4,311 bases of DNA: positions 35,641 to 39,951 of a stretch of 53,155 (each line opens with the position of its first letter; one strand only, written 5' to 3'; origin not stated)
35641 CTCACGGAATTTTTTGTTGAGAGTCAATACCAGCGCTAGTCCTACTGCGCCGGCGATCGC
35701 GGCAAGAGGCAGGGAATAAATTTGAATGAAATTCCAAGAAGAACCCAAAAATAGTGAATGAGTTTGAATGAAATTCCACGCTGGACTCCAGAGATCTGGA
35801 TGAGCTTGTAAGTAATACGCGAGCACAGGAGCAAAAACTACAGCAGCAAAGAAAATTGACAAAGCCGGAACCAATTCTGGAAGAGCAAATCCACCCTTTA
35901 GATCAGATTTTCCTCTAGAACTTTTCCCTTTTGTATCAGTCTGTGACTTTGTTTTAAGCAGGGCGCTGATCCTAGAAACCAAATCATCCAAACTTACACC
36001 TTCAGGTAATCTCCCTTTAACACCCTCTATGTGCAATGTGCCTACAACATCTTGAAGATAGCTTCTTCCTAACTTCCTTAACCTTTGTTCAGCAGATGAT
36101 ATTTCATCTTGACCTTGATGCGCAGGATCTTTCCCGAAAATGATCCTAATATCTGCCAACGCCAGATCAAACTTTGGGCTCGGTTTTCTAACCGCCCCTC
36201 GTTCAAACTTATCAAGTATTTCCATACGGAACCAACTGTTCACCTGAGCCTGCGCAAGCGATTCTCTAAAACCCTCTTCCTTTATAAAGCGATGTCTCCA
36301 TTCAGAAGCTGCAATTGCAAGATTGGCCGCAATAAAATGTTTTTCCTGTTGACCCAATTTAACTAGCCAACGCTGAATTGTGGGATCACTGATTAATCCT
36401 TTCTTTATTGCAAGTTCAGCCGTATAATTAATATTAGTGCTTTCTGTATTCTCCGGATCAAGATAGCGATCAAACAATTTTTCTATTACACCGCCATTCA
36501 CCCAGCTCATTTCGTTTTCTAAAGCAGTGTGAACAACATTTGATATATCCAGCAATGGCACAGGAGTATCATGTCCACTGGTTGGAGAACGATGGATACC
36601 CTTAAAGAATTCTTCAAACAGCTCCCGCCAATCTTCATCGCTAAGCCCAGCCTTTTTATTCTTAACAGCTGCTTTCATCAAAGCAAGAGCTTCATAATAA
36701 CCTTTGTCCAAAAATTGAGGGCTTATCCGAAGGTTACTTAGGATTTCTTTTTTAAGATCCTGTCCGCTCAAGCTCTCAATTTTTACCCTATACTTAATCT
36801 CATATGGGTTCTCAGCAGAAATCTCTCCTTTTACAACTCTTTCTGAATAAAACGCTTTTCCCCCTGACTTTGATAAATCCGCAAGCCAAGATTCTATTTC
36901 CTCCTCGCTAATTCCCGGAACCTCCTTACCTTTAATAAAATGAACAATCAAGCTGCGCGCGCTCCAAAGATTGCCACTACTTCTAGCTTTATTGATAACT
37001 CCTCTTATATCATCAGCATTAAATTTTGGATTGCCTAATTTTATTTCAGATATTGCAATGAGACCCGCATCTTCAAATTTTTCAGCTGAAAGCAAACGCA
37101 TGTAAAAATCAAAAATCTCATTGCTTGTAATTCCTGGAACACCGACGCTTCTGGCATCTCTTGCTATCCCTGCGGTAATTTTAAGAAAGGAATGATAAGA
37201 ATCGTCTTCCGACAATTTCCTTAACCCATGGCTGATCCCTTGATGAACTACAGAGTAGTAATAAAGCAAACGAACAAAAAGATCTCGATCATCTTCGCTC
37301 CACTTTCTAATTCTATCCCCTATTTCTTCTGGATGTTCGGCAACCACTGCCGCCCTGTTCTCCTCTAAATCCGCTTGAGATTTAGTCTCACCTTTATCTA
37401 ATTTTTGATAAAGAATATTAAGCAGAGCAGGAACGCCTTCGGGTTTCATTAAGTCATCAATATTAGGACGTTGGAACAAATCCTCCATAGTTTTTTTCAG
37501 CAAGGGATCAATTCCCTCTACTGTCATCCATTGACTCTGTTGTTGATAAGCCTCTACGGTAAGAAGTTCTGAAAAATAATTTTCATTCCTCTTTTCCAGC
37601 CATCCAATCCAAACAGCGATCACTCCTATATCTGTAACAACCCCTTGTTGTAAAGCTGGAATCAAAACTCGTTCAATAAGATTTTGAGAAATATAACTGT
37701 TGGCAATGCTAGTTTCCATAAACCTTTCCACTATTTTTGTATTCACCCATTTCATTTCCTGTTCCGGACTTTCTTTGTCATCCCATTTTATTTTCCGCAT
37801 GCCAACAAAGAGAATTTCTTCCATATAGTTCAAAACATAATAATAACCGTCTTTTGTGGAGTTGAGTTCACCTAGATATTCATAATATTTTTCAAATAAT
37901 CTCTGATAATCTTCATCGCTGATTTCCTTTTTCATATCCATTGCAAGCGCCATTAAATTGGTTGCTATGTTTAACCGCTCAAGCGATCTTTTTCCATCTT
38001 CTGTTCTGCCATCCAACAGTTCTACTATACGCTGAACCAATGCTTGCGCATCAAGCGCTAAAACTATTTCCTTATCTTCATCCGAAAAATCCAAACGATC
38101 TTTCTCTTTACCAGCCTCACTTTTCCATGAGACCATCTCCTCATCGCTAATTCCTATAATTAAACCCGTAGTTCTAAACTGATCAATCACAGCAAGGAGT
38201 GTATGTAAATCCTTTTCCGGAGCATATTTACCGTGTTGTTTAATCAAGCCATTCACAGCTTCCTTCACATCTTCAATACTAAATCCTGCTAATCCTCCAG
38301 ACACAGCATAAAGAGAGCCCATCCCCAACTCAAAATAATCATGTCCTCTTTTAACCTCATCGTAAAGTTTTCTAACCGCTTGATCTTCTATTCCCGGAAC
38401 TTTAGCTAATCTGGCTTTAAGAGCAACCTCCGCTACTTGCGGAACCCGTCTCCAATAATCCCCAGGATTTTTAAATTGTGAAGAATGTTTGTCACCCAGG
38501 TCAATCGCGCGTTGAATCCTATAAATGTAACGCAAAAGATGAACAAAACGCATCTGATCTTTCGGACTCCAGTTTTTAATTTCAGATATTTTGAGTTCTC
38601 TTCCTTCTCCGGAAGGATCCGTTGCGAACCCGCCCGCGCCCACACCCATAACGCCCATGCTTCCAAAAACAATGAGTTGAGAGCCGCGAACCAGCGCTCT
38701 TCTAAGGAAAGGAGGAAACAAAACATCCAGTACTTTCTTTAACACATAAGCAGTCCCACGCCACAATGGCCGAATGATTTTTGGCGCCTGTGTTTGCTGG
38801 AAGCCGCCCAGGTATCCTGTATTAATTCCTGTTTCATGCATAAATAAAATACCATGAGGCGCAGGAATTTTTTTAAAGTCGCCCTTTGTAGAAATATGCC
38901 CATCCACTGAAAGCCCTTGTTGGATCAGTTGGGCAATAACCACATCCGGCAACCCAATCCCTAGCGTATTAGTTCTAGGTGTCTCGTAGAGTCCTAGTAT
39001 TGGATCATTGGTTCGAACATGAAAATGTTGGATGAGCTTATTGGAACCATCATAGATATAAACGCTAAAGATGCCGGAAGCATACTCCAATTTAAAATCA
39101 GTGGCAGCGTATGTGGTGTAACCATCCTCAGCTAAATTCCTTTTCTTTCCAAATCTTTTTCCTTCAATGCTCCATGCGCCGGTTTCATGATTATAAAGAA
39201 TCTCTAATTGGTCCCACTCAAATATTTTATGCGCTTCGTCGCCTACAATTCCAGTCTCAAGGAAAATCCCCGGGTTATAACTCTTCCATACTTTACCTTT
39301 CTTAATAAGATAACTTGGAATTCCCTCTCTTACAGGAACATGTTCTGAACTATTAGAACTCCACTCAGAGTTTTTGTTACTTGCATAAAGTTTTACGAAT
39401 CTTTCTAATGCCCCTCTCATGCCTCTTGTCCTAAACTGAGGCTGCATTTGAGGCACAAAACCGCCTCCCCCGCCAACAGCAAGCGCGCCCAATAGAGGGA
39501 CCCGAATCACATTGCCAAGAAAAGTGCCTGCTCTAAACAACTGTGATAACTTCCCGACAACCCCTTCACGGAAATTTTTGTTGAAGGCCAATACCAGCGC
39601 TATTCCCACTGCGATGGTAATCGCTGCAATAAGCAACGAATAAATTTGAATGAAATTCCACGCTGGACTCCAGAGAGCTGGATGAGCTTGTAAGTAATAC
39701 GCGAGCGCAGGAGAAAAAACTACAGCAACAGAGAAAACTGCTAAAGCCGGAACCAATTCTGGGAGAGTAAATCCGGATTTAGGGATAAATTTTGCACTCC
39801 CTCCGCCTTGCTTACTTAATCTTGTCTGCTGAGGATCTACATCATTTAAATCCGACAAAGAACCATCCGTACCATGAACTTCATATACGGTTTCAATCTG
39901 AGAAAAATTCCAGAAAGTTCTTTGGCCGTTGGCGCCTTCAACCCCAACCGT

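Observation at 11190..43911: Seven internal prepilin-type (class III signal) motifs, G|F[TSA]L.E plus a hydrophobic helix, punctuate the two giant proteins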

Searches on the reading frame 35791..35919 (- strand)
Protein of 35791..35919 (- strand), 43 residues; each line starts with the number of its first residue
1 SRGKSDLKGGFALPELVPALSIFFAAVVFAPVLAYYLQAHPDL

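Call 9: search_protein_families(library=pfam, proteins=[window:35791-35919:-], max_evalue=10)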
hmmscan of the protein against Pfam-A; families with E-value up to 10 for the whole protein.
seq(43 aa): 1 family
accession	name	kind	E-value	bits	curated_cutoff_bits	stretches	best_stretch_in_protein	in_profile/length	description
PF05829.17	Adeno_PX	-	0.012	15.9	25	1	5-34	9-33/42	Adenovirus late L2 mu core protein (Protein X)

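Call 10: search_protein_families(library=ncbifam, proteins=[window:35791-35919:-], max_evalue=10)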
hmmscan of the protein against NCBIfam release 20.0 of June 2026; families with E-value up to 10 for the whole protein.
seq(43 aa): 0 families

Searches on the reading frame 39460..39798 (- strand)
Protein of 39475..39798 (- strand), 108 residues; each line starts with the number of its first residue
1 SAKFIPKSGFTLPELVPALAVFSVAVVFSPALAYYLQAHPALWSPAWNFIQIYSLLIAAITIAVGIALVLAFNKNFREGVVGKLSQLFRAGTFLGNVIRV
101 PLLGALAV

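Call 16: find_homologous_proteins(query=A1, max_evalue=0.001)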
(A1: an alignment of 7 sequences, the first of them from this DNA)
Query A1 (7 sequences): 8000 candidates shared short words with the query, none scored E <= 0.001.

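Call 21: find_related_loci(query=A2, collection=genome_contigs, flank=3000)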
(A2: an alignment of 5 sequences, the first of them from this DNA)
Query A2 (112 aa) in genome_contigs; peptide patterns used: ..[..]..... (x = any residue, [..] = any of these).
21 stretches matched a pattern; 1 encode a relative of the query (tblastn E <= 1e-3); 1 distinct loci.
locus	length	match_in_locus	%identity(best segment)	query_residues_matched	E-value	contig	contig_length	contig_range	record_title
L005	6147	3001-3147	73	59-105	3e-14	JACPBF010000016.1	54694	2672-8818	MAG: Elusimicrobia bacterium isolate NC_groundwater_250_Ag_S-0.2um_38_13 S5_GD2017_2_S2_scaffold_555, whole genome shotg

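Call 23: search_protein_representatives(alignment_id=A1)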
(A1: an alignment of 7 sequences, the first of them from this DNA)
Query: 7 sequences, 112 profile positions. Proteins with E-value up to 0.001 (for the whole library): 4; up to 1e-10: 3; up to 1e-30: 2. The best 4 are listed.
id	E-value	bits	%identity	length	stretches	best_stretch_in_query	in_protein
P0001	1.9e-44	166.7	-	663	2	2-111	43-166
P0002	1.1e-42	161.0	-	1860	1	2-112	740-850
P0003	8.7e-24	100.1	-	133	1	2-96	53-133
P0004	1.4e-04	38.2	-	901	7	5-43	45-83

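Call 38: find_related_loci(query=A2, collection=metagenome_contigs, flank=1500)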
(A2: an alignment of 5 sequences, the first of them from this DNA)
Query A2 (112 aa) in metagenome_contigs; peptide patterns used: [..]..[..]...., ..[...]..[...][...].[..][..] (x = any residue, [..] = any of these).
249 stretches matched a pattern, but none encodes a relative of the query by tblastn (E <= 1e-3).

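Call 49: search_solved_structures(query=window:39475-39798:-, max_evalue=10, show_alignments=3)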
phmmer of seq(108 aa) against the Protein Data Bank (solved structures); distinct sequences matched with E-value up to 10: 3.
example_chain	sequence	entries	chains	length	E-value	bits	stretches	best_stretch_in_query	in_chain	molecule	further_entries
6tf8_A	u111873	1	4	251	1.6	12.1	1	60-104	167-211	RA95.5-8F_133F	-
6tfa_A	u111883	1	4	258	1.6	12.1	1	60-104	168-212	F112L RA95.5-8F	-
5an7_A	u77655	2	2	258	1.7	12.1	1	60-104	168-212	RA95.5-8F | INDOLE-3-GLYCEROL PHOSPHATE SYNTHASE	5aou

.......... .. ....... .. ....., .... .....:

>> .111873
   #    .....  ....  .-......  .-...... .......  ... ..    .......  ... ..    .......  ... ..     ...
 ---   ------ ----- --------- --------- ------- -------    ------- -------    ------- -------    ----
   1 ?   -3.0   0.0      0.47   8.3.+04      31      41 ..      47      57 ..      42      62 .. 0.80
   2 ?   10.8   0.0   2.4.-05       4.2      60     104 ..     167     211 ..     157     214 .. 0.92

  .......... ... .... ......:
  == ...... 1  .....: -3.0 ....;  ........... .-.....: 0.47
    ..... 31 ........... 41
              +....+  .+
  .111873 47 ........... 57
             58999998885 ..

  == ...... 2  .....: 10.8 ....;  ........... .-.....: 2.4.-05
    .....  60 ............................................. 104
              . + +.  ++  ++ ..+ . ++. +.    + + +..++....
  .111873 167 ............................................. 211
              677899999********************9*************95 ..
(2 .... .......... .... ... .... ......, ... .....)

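Call 63: predict_structure(alignment_id=A1)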
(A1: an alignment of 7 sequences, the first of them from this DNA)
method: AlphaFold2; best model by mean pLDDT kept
length: 112 residues; sequences in the alignment: 7
mean_pLDDT: 64.2   pTM: 0.33
mean pLDDT of the five models: 64.2, 61.3, 61.0, 56.9, 55.9
residues with pLDDT >= 90: 0; 70-90: 53; 50-70: 40; < 50: 19
segments of 3 or more residues with pLDDT < 50: 1-6, 103-106, 108-112
pLDDT, mean of each block of 10 residues (from residue 1): 47 69 80 81 78 74 70 61 55 51 45 30
secondary structure, 60 per line:
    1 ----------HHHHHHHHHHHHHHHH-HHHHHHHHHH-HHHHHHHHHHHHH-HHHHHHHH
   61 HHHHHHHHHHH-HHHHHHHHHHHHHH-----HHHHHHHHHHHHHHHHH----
elements in order: H11-26 H28-37 H39-51 H53-71 H73-86 H92-108

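Call 79: list_cluster_members(proteins=[P0001, P0002, P0003, P0008])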
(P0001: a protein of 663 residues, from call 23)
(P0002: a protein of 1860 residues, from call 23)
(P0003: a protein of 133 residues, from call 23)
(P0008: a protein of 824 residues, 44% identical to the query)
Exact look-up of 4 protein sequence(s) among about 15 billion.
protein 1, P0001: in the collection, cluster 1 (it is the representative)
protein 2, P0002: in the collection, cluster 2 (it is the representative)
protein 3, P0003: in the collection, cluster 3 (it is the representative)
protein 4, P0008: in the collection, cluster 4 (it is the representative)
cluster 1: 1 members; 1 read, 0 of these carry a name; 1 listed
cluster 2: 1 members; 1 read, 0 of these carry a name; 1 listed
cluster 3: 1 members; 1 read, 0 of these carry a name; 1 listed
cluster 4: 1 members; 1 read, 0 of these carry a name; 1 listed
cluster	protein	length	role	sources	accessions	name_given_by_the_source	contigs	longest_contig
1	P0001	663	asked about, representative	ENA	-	-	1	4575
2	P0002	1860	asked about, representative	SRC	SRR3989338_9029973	-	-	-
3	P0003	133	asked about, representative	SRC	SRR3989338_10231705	-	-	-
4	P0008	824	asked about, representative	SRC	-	-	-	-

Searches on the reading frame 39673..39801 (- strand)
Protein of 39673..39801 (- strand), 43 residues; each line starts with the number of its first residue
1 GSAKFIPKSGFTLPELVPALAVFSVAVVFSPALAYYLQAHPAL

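Call 9: search_protein_families(library=pfam, proteins=[window:39673-39801:-], max_evalue=10)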
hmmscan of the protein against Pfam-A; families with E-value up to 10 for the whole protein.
seq(43 aa): 1 family
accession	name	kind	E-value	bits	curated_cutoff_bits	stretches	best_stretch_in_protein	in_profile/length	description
PF07963.17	N_methyl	-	0.0044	17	21.2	1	8-28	4-24/27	Prokaryotic N-terminal methylation motif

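Call 10: search_protein_families(library=ncbifam, proteins=[window:39673-39801:-], max_evalue=10)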
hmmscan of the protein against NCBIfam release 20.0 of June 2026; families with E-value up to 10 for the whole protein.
seq(43 aa): 4 families
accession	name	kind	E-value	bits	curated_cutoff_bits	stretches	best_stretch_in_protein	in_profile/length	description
TIGR02532.1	IV_pilin_GFxxxE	domain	6.5e-05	22.6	16.3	1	8-29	1-22/24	prepilin-type N-terminal cleavage/methylation domain-containing protein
NF041002.1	pilin_ComGF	equivalog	0.12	12.6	80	1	9-37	2-30/139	competence type IV pilus minor pilin ComGF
TIGR01707.1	gspI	equivalog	0.13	12.7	44.35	1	10-28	1-19/101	type II secretion system minor pseudopilin GspI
NF007848.0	PRK10557.1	equivalog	0.21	10.9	120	1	7-29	9-31/192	prepilin peptidase-dependent protein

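Call 60: find_homologous_proteins(query=A3, max_evalue=10)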
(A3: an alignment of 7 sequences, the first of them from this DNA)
Query A3 (7 sequences): 4 candidates shared short words with the query, none scored E <= 10.
